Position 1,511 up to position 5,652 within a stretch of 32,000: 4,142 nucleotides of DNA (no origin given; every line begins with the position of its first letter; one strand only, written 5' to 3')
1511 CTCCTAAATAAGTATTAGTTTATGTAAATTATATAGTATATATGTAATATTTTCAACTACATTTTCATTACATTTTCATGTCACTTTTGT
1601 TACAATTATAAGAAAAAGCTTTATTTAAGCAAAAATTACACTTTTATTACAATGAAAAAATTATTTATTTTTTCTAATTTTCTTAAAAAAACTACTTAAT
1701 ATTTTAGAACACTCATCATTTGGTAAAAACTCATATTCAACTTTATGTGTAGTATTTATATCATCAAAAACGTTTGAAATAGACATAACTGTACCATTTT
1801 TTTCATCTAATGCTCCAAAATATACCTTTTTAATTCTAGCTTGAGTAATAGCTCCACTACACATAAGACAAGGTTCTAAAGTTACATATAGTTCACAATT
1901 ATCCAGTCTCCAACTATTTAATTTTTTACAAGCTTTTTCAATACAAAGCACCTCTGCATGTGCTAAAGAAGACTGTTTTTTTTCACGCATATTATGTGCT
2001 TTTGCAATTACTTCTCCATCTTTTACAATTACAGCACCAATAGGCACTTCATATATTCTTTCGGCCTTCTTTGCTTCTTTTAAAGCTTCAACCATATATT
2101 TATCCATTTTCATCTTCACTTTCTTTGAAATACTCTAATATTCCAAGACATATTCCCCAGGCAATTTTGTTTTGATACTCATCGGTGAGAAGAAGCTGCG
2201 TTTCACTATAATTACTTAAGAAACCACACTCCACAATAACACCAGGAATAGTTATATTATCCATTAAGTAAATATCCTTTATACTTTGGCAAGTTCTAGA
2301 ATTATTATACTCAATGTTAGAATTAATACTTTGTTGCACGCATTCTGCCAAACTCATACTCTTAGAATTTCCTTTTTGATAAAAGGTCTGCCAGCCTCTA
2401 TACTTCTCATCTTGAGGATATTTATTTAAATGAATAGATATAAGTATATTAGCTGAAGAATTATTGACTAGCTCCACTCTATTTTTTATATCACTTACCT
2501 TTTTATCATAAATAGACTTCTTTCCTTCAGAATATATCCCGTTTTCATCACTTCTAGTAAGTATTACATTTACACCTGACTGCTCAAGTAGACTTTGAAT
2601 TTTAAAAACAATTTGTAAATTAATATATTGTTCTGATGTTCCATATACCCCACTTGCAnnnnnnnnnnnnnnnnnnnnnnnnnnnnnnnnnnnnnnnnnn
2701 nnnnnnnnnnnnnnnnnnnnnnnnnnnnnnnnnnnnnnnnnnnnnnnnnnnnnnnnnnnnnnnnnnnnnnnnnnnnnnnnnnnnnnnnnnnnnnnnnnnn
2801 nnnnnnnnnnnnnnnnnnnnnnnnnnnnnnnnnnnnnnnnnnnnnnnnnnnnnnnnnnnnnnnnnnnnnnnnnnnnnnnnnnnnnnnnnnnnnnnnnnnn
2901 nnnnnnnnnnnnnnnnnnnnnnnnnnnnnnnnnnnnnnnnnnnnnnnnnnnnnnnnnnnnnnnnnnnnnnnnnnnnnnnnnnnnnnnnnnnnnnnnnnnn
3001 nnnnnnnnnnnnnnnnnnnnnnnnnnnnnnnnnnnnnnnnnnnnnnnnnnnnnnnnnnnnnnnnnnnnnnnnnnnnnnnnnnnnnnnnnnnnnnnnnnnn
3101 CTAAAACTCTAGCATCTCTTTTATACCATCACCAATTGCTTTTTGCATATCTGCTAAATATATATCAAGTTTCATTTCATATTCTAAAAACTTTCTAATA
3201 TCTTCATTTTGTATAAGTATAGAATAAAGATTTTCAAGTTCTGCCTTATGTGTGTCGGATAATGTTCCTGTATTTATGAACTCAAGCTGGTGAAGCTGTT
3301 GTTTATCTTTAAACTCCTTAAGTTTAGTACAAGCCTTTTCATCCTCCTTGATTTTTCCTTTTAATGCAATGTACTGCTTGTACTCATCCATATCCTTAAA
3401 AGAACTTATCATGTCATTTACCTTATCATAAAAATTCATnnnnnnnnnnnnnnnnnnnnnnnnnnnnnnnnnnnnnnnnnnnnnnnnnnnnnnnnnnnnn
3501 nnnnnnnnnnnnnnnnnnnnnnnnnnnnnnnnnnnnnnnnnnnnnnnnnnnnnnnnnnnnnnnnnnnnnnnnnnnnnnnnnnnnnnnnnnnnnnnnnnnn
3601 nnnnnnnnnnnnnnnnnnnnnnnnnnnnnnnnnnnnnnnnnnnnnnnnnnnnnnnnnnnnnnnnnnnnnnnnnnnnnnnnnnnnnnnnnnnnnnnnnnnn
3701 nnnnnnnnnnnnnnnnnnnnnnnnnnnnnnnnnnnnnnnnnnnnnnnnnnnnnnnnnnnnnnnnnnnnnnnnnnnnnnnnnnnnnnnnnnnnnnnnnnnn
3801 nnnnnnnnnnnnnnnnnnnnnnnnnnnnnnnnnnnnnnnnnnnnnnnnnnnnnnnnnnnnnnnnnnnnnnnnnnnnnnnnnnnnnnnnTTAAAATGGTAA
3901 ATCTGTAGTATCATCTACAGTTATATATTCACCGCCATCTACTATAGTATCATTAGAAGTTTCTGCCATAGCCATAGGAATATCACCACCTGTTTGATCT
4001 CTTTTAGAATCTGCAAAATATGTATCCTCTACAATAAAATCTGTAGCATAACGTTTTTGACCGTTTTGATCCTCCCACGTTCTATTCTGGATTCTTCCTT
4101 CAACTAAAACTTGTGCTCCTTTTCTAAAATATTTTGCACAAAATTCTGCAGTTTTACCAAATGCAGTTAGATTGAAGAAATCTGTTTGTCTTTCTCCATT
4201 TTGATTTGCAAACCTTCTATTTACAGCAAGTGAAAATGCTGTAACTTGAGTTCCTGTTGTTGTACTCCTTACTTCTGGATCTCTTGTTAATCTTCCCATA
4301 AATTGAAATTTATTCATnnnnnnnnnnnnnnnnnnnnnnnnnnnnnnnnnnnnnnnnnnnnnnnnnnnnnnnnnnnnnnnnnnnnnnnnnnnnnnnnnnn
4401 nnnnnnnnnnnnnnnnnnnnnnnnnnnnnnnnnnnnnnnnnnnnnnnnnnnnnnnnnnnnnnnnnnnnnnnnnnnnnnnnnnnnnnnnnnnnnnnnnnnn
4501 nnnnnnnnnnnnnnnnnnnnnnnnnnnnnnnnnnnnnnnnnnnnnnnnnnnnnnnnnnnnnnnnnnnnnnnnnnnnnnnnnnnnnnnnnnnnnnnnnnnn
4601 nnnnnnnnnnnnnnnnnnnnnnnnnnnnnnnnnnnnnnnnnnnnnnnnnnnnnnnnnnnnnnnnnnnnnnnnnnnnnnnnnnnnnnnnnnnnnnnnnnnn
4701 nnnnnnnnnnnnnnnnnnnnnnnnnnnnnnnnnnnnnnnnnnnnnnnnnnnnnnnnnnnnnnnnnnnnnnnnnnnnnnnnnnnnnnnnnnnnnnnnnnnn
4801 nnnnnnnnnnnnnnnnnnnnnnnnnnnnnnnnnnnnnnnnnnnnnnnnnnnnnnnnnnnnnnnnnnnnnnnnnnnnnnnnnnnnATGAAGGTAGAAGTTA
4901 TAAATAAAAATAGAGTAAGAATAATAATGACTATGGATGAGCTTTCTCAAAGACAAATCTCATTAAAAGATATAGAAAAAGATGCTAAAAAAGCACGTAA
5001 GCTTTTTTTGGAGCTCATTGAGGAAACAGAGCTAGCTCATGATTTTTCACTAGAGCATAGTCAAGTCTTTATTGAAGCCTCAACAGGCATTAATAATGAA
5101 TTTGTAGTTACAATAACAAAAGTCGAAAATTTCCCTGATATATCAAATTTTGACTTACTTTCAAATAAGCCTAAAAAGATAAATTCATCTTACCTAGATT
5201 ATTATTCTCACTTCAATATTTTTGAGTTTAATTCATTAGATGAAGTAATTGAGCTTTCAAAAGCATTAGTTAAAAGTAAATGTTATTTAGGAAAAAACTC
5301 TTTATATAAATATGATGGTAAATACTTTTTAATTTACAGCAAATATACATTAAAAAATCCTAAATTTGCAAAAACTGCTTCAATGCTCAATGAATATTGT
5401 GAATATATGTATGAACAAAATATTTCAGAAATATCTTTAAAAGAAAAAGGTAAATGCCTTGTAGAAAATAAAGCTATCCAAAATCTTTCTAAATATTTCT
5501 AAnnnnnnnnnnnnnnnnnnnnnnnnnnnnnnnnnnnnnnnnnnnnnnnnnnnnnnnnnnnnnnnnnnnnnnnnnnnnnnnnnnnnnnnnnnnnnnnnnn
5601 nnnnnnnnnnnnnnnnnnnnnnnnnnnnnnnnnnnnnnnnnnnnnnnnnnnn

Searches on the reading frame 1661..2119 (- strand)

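Call 47: search_protein_families(library=pfam, proteins=[window:1661-2119:-])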
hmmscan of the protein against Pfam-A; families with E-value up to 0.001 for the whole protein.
window:1661-2119:- (152 aa): 3 families
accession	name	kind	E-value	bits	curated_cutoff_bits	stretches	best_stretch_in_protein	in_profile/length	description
PF14437.12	MafB19-deam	-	1.2e-43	148.8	27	1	5-149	3-142/142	MafB19-like deaminase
PF00383.29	dCMP_cyt_deam_1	-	2.2e-31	108.2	25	1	5-102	4-101/102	Cytidine and deoxycytidylate deaminase zinc-binding region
PF14439.12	Bd3614-deam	-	4e-06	27.2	38.5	1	29-99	13-86/113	Bd3614-like deaminase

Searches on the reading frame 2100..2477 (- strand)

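Call 47: search_protein_families(library=pfam, proteins=[window:2100-2477:-])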
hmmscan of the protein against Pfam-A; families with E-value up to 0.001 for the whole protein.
window:2100-2477:- (125 aa): 1 family
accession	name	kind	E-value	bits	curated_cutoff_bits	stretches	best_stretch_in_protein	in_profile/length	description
PF01520.23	Amidase_3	-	4.1e-24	86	27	1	2-114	61-173/174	N-acetylmuramoyl-L-alanine amidase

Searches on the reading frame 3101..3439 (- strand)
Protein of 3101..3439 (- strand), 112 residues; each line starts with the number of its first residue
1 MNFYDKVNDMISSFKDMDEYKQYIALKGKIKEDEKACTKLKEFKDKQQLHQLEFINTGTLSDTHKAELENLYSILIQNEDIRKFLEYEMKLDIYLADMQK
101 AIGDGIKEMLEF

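Call 47: search_protein_families(library=pfam, proteins=[window:3101-3439:-])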
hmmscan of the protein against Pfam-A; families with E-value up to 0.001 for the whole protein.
window:3101-3439:- (112 aa): 1 family
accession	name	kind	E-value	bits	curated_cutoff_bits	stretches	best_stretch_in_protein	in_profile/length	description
PF06133.16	Com_YlbF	-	2.8e-16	60.3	23.9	1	4-106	2-104/105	Control of competence regulator ComK, YlbF/YmcA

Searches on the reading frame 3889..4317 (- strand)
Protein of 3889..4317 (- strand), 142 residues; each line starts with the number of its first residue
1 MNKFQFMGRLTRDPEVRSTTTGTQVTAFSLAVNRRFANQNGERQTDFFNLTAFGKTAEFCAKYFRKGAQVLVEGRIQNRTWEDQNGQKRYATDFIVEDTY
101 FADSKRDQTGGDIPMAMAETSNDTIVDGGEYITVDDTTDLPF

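Call 47: search_protein_families(library=pfam, proteins=[window:3889-4317:-])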
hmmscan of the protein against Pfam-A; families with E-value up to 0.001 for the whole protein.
window:3889-4317:- (142 aa): 1 family
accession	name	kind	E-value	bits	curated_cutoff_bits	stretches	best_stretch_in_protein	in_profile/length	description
PF00436.31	SSB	-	6.4e-35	119.8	26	1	1-100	1-102/104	Single-strand binding protein family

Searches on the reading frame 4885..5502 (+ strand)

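Call 47: search_protein_families(library=pfam, proteins=[window:4885-5502:+])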
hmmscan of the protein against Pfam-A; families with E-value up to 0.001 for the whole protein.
window:4885-5502:+ (205 aa): 1 family
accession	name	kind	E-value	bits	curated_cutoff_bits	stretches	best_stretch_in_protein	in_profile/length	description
PF05389.17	MecA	-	2.8e-34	119.1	22.5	1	1-201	1-221/221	Negative regulator of genetic competence (MecA)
